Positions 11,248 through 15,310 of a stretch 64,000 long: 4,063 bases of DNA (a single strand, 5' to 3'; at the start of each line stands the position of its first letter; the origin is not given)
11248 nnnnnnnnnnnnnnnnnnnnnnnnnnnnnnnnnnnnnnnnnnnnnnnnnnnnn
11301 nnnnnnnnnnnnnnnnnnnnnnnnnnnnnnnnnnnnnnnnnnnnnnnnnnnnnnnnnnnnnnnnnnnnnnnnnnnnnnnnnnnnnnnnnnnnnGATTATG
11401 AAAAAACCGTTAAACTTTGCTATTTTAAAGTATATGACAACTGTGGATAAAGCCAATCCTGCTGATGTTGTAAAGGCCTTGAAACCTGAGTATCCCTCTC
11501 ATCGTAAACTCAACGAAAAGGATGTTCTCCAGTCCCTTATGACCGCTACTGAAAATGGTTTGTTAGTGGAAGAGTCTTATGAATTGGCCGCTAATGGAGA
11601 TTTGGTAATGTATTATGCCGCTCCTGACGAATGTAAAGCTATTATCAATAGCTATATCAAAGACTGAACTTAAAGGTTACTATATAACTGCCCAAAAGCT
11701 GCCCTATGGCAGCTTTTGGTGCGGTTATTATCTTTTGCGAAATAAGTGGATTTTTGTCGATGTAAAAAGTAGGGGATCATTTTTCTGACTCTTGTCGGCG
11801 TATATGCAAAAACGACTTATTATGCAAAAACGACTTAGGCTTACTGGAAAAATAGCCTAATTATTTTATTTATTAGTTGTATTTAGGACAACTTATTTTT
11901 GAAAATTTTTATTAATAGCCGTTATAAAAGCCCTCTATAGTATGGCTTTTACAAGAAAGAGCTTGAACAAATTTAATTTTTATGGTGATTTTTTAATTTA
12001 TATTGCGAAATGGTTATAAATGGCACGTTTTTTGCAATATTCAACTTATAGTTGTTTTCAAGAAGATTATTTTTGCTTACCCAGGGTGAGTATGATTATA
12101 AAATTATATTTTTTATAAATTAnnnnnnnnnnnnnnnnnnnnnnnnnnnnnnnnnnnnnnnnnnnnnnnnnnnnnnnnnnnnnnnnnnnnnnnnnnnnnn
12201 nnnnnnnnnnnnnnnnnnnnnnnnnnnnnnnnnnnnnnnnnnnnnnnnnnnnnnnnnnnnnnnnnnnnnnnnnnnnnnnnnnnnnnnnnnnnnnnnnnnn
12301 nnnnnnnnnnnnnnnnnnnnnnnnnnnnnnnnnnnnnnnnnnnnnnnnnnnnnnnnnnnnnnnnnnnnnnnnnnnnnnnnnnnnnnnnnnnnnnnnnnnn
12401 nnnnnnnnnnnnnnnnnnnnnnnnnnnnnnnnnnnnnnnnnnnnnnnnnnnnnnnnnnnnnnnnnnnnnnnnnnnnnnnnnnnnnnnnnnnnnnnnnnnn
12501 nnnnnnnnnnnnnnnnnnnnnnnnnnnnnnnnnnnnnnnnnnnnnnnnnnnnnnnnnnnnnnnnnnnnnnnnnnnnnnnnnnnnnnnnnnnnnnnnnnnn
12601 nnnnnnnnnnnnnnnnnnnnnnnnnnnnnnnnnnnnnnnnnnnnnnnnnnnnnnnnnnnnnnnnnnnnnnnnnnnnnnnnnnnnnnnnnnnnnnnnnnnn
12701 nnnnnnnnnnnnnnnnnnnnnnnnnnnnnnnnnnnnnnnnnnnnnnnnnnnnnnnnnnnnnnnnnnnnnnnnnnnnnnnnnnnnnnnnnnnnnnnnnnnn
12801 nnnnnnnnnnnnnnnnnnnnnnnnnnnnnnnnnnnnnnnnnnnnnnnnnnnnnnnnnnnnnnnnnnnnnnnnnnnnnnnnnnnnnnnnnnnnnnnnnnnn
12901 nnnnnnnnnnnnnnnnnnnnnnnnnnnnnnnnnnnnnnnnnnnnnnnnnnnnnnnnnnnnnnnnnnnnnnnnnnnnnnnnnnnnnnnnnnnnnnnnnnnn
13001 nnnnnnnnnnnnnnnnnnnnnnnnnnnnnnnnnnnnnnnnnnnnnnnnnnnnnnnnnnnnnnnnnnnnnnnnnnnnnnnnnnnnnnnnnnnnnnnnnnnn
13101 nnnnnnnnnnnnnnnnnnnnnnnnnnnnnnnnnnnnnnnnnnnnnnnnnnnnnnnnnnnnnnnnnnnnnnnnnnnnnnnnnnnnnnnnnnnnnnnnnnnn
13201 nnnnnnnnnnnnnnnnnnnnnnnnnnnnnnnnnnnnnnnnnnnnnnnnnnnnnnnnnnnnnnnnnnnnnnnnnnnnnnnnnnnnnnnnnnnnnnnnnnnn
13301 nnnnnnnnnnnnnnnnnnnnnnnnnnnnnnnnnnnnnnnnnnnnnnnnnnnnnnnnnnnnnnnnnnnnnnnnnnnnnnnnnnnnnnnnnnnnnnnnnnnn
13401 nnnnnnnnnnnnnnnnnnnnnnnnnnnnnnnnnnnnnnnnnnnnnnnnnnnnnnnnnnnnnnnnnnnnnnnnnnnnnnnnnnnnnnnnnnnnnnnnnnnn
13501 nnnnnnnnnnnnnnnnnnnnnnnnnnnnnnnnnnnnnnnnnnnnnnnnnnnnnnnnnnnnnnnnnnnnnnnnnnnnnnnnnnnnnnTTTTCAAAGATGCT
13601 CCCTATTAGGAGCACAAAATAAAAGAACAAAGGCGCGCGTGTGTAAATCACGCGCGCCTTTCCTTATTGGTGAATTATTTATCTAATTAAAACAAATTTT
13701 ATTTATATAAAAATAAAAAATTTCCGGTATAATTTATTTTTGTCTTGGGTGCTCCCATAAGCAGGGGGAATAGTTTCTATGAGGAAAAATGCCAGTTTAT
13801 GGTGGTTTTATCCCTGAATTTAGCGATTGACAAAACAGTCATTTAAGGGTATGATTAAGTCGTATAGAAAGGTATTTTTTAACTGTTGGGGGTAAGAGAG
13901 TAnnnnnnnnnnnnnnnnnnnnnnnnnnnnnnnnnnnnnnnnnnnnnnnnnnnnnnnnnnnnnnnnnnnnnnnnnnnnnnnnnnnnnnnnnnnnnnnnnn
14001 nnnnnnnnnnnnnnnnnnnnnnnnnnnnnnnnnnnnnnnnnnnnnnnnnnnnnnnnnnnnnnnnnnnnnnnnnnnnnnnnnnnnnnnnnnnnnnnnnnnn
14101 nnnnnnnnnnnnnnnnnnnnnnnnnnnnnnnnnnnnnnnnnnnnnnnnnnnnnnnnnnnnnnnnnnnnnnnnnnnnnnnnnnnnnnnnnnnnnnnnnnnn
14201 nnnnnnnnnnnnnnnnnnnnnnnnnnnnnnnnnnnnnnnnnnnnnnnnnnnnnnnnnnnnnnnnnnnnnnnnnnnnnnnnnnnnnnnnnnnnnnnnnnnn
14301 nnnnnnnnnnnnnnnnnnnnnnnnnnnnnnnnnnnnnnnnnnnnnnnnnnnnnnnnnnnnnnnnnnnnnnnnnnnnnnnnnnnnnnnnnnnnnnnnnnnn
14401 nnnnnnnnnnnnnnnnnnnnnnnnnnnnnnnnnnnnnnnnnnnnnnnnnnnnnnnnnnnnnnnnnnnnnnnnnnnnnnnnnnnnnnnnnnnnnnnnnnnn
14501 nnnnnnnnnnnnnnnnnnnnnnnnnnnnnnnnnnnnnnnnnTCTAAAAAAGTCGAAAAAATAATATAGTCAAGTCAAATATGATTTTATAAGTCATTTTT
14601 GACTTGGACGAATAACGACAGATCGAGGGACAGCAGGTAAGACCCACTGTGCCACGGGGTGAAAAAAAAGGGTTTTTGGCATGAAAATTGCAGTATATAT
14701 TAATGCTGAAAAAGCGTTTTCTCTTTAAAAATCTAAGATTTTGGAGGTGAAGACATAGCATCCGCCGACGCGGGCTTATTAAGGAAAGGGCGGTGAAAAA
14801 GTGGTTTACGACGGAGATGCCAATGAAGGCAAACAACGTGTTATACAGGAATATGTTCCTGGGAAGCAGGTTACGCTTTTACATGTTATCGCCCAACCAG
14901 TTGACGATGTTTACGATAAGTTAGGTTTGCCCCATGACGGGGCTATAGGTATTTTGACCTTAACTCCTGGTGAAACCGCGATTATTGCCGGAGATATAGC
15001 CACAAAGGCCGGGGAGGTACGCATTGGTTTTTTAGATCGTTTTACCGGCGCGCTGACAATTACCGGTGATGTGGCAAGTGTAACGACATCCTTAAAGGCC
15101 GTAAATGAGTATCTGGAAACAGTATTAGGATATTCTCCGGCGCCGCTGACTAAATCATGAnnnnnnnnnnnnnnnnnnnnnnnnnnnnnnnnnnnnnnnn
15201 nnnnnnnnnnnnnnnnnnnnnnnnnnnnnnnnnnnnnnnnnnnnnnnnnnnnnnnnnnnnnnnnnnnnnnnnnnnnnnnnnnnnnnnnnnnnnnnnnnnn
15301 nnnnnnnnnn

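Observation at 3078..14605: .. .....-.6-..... repeat recurs 80-130 bp upstream of every sigma-54 promoter and over the -35 of the activator's own promoter.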

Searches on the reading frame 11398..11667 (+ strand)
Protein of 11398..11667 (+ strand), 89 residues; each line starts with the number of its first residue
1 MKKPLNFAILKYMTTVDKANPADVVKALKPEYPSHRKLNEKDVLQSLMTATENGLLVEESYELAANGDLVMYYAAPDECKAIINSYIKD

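Call 11: search_protein_families(library=pfam, proteins=[window:11398-11667:+])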
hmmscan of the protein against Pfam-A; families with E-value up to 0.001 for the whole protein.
window:11398-11667:+ (89 aa): 0 families

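Call 61: search_protein_families(library=ncbifam, proteins=[window:11398-11667:+], max_evalue=0.00001)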
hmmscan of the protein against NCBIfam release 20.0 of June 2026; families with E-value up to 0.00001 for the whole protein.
window:11398-11667:+ (89 aa): 0 families

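Call 77: search_protein_families(library=pfam, proteins=[window:11398-11664:+], max_evalue=10)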
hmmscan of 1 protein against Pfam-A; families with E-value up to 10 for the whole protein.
window:11398-11664:+ (89 aa): 3 families
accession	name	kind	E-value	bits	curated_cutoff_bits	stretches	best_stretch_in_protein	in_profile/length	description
PF07991.19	KARI_N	-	0.01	15.8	20.6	1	45-83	39-76/165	Acetohydroxy acid isomeroreductase, NADPH-binding domain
PF05402.18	PqqD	-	0.14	13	23.4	1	19-56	29-67/67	Coenzyme PQQ synthesis protein D (PqqD)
PF11569.14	Homez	-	0.22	11.7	21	1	25-45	11-31/57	Homeodomain leucine-zipper encoding, Homez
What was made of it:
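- On PadR-type operator bound by the 89-aa protein: There is no significant Pfam hit; the only matches have E values of 0.01-0.22 and score below their cut-offs (call 77).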

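Call 85: predict_structure(protein=window:11398-11664:+)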
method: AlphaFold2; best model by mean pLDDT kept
length: 89 residues; sequences in the alignment: 1
mean_pLDDT: 69.6   pTM: 0.52
mean pLDDT of the five models: 69.6, 66.3, 58.1, 49.5, 40.9
residues with pLDDT >= 90: 0; 70-90: 45; 50-70: 42; < 50: 2
segments of 3 or more residues with pLDDT < 50: none
pLDDT, mean of each block of 10 residues (from residue 1): 64 61 80 75 79 65 69 66 67
secondary structure, 60 per line:
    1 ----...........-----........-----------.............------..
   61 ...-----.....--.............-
elements in order: H5-15 H21-28 H40-52 E59-63 E69-73 H76-88
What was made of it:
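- On PadR-type operator bound by the 89-aa protein: The model has pLDDT 70 (call 85).
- A single-sequence AlphaFold model gives an H-H-H-beta-beta-H topology (call 85).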

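Call 87: fold_search(model_id=the predicted structure, library=pdb)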
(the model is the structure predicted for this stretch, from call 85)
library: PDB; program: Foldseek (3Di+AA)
matches with E <= 10: 438; with E <= 0.001: 0
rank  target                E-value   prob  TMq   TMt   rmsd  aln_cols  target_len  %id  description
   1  9qbd_A                4.2e-02  0.95  0.43  0.38  10.2        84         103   14  Crystal structure of Brachyspira hampsonii PadR with Leu88 replaced by 3-aminotyrosine (released 2026-03-11)
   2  9qbd_B                4.4e-02  0.96  0.44  0.38  10.9        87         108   14  Crystal structure of Brachyspira hampsonii PadR with Leu88 replaced by 3-aminotyrosine (released 2026-03-11)
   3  6abq_A                6.1e-02  0.97  0.47  0.39  11.2        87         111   21  Crystal structure of transcription factor from Listeria monocytogenes (released 2019-06-05)
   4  9qbc                  1.1e-01  0.84  0.43  0.38  10.0        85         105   14  Crystal structure of Brachyspira hampsonii PadR (released 2026-03-11)
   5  4zzl_A                1.3e-01  0.66  0.42  0.27  13.6        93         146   12  MexR R21W derepressor mutant causing multidrug resistance in P. aeruginosa by mexAB-oprM efflux pump expression (released 2016-07-27)
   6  9ha0_A                1.5e-01  0.72  0.41  0.35  11.6        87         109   16  Crystal structure of Cu(II)-bound LmrR_V15Bpy variant BVS (released 2025-03-05)
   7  4i7h_B                1.5e-01  0.94  0.48  0.30   7.4        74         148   22  Structural basis for peroxide sensing and gene regulation by PerR from Streptococcus pyogenes (released 2013-05-08)
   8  3elk_B                2.0e-01  0.77  0.42  0.37  10.7        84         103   15  Crystal structure of putative transcriptional regulator TA0346 from Thermoplasma acidophilum (released 2008-09-30)
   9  3hhh_B                2.3e-01  0.85  0.47  0.42  10.9        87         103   15  Crystal structure of transcriptional regulator, a member of PadR family, from Enterococcus faecalis V583 (released 2009-06-02)
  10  2v79_B                2.3e-01  0.72  0.45  0.36   9.8        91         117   10  Crystal Structure of the N-terminal domain of DnaD from Bacillus Subtilis (released 2008-01-15)
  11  6abt_A                2.4e-01  0.84  0.47  0.44  10.6        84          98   18  Crystal structure of transcription factor from Listeria monocytogenes (released 2019-06-05)
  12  4esb                  2.4e-01  0.80  0.45  0.40  10.6        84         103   14  Crystal structure of PadR-like transcriptional regulator (BC4206) from Bacillus cereus strain ATCC 14579 (released 2012-12-05)
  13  6i8n_B                2.4e-01  0.69  0.44  0.36  11.2        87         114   15  Crystal structure of LmrR with V15 replaced by unnatural amino acid 4-amino-L-phenylalanine (released 2019-01-02)
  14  7q34_C                2.4e-01  0.57  0.40  0.35  11.9        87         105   16  Crystal structure of the multidrug binding transcriptional regulator LmrR in complex squaraine dye (released 2022-06-01)
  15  4hqe_A                2.6e-01  0.63  0.38  0.33  10.9        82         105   16  The crystal structure of QsrR-DNA complex (released 2013-03-06)
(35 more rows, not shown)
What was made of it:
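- On PadR-type operator bound by the 89-aa protein: Foldseek finds PadR at E = 0.04 and nothing at or below 0.001 (call 87).
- The best Foldseek hits are PadR-family regulators (call 87).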

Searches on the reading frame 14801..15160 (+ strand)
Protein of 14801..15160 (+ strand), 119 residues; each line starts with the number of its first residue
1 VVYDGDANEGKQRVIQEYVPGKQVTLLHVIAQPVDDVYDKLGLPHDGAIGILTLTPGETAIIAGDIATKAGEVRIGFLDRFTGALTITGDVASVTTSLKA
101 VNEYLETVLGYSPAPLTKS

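Call 10: search_protein_families(library=pfam, proteins=[window:14801-15160:+])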
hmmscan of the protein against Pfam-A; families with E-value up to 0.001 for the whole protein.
window:14801-15160:+ (119 aa): 1 family
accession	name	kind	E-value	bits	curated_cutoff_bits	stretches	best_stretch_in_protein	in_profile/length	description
PF00936.24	BMC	-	2.2e-12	47.2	24.5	1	48-107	1-65/75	BMC domain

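Call 61: search_protein_families(library=ncbifam, proteins=[window:14801-15160:+], max_evalue=0.00001)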
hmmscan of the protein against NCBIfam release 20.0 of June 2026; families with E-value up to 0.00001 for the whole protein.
window:14801-15160:+ (119 aa): 1 family
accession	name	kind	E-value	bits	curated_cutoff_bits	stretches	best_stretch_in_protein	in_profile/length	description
NF012012.0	PRK15468.1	subfamily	3.2e-37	127.1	123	1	11-119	3-111/111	ethanolamine utilization microcompartment protein EutS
